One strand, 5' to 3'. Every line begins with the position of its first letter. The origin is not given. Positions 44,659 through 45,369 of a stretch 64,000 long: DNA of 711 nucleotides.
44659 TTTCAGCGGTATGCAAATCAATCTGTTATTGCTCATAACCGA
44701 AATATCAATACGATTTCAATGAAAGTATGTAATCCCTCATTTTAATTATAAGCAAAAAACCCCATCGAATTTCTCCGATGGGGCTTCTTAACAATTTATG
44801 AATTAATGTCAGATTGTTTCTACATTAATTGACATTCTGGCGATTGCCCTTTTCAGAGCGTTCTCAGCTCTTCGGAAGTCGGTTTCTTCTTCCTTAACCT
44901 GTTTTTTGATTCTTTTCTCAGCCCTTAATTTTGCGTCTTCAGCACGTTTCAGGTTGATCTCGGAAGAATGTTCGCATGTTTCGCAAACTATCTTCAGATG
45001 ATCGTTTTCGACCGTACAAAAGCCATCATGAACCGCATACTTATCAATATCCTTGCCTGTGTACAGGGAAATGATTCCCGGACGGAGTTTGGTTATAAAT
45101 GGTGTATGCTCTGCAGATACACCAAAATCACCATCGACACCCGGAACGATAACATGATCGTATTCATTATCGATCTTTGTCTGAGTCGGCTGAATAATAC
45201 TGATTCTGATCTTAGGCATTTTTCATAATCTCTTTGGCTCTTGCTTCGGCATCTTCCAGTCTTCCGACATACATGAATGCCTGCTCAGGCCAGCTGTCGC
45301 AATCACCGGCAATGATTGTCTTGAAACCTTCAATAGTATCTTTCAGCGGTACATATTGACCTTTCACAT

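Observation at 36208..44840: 8.5-kb island of three T9SS cargo genes bracketed by 59-bp perfect direct repeats that duplicate the 3' end of atpC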

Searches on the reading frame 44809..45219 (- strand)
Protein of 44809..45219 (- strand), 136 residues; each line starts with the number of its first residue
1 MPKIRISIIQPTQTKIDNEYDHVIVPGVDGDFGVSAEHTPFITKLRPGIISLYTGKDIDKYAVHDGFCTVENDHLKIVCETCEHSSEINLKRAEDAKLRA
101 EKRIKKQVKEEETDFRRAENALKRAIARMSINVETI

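Call 6: search_protein_families(library=pfam, proteins=[window:44809-45219:-], max_evalue=0.01)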
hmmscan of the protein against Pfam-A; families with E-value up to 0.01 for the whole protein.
window:44809-45219:- (136 aa): 2 families
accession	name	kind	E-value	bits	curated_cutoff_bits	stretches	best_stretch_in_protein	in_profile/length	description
PF02823.21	ATP-synt_DE_N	-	2.2e-18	66.5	27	1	5-81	2-79/80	ATP synthase, Delta/Epsilon chain, beta-sandwich domain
PF00401.25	ATP-synt_DE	-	4.2e-11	43.3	24.6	1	87-130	2-44/47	ATP synthase, Delta/Epsilon chain, long alpha-helix domain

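Call 22: find_encoding_contigs(protein=window:44812-45219:-, flank=10000, max_places=10)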
Protein window:44812-45219:- (136 aa): no gene with exactly this product is on record in the collection.

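Call 26: find_related_loci(query=window:44812-45219:-, collection=metagenome_contigs, flank=10000)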
Query window:44812-45219:- (136 aa) in metagenome_contigs; peptide patterns used: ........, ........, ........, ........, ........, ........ (x = any residue, [..] = any of these).
302 stretches matched a pattern; 3 encode a relative of the query (tblastn E <= 1e-3); 3 distinct loci.
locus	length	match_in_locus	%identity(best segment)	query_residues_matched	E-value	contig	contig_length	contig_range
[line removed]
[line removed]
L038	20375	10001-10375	33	6-131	9e-19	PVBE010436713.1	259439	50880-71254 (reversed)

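Call 60: find_homologous_proteins(query=window:44812-45219:-, max_evalue=1e-30)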
Query window:44812-45219:- (136 aa): 34 proteins with E <= 1e-30 among 45 candidates.
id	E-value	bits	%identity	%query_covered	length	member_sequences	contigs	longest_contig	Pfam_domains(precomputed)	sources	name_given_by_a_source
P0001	3.7e-84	297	100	100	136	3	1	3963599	PF02823.22,PF00401.26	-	-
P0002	2.1e-50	188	66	97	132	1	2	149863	PF02823.22,PF00401.26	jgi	-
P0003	2.8e-48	181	64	97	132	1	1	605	PF02823.22,PF00401.26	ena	-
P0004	6.6e-48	180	65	97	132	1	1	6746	PF02823.22,PF00401.26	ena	-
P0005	3.0e-47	178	63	97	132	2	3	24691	PF02823.22,PF00401.26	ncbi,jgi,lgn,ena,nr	ncbi:MAG TPA: ATP synthase F1 subunit epsilon [Candidatus Cloacimonetes bacterium]|nr:ATP synthase F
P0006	1.2e-45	172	61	97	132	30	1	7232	PF02823.22,PF00401.26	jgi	-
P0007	1.3e-44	169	61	96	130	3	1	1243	PF02823.22,PF00401.26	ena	-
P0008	4.5e-44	167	59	99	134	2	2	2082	PF02823.22,PF00401.26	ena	-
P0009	5.0e-44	167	59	96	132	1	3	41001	PF02823.22,PF00401.26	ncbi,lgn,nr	ncbi:MAG: ATP synthase F1 subunit epsilon [Candidatus Cloacimonetes bacterium]|nr:ATP synthase F1 su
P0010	2.1e-43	165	59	96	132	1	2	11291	PF02823.22,PF00401.26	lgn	-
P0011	9.3e-43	163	58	96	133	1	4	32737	PF02823.22,PF00401.26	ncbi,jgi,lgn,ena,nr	ncbi:MAG: ATP synthase F1 subunit epsilon [Candidatus Cloacimonas sp. 4484_275]|nr:MAG: ATP synthase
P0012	3.4e-42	161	55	96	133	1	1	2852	PF02823.22,PF00401.26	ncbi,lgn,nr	ncbi:MAG: F0F1 ATP synthase subunit epsilon [Candidatus Cloacimonadota bacterium]|nr:F0F1 ATP syntha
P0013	5.5e-42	161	56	96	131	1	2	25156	PF02823.22,PF00401.26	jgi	-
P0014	6.6e-42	160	59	85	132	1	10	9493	PF02823.22,PF00401.26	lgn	-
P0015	9.1e-42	160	58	96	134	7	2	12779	PF02823.22,PF00401.26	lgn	-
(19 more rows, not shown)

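Call 61: list_cluster_members(proteins=[P0001])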
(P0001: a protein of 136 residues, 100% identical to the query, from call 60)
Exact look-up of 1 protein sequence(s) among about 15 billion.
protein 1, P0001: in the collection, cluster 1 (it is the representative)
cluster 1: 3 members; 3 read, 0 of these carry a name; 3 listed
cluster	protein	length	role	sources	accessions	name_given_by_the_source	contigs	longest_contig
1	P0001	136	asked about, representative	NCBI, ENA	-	-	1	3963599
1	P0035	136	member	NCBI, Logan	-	-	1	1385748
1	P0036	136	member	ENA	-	-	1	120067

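Call 62: find_encoding_contigs(protein=P0002, flank=10000, max_places=4)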
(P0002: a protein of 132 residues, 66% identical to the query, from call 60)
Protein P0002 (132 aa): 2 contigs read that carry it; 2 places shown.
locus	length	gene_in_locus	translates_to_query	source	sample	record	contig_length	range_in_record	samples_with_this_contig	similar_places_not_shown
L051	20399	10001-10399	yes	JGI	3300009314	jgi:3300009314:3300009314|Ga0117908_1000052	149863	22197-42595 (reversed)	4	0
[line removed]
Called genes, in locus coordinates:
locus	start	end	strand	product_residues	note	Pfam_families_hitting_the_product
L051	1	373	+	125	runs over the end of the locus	PF03899:ATP-synt_I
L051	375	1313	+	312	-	PF00119:ATP-synt_A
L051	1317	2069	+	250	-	PF00137:ATP-synt_C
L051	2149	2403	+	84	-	PF00137:ATP-synt_C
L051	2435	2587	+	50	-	-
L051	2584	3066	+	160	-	PF00430:ATP-synt_B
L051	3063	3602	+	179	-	PF00213:OSCP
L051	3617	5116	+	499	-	PF02874:ATP-synt_ab_N, PF00006:ATP-synt_ab, PF00306:ATP-synt_ab_C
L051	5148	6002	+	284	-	PF00231:ATP-synt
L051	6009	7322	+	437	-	PF01555:N6_N4_Mtase, PF01170:UPF0020 (faint), PF01555:N6_N4_Mtase (weak)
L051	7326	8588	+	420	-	-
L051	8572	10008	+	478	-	PF02874:ATP-synt_ab_N, PF00006:ATP-synt_ab, PF22919:ATP-synt_VA_C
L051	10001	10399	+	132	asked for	PF02823:ATP-synt_DE_N, PF00401:ATP-synt_DE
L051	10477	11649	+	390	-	PF13200:DUF4015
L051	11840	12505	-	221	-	PF12728:HTH_17, PF00359:PTS_EIIA_2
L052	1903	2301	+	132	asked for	PF02823:ATP-synt_DE_N, PF00401:ATP-synt_DE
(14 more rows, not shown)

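Call 63: find_encoding_contigs(protein=P0036, flank=10000, max_places=6)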
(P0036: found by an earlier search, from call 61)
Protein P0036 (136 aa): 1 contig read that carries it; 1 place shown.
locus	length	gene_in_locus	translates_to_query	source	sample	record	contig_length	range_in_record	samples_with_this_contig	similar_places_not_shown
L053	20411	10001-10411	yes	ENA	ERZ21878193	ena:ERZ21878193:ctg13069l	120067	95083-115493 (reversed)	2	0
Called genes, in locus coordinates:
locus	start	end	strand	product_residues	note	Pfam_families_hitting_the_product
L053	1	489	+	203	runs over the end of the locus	PF02527:GidB, PF10294:Methyltransf_16 (faint), PF13847:Methyltransf_31 (weak)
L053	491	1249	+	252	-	PF00142:Fer4_NifH (weak), PF01656:CbiA, PF02374:ArsA_ATPase, PF06564:CBP_BcsQ, PF09140:MipZ (faint), PF10609:ParA, PF13614:AAA_31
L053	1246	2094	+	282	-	PF02195:ParB_N, PF17762:HTH_ParB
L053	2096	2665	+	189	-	PF01551:Peptidase_M23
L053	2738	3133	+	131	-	PF03899:ATP-synt_I (faint)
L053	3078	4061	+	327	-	PF00119:ATP-synt_A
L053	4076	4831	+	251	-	PF00137:ATP-synt_C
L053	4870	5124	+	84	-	PF00137:ATP-synt_C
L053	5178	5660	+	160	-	-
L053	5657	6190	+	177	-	PF00213:OSCP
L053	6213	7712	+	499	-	PF02874:ATP-synt_ab_N, PF00006:ATP-synt_ab, PF00306:ATP-synt_ab_C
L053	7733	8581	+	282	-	PF00231:ATP-synt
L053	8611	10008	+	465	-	PF02874:ATP-synt_ab_N, PF00006:ATP-synt_ab, PF22919:ATP-synt_VA_C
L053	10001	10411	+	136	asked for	PF02823:ATP-synt_DE_N, PF00401:ATP-synt_DE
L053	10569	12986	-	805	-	PF12704:MacB_PCD, PF02687:FtsX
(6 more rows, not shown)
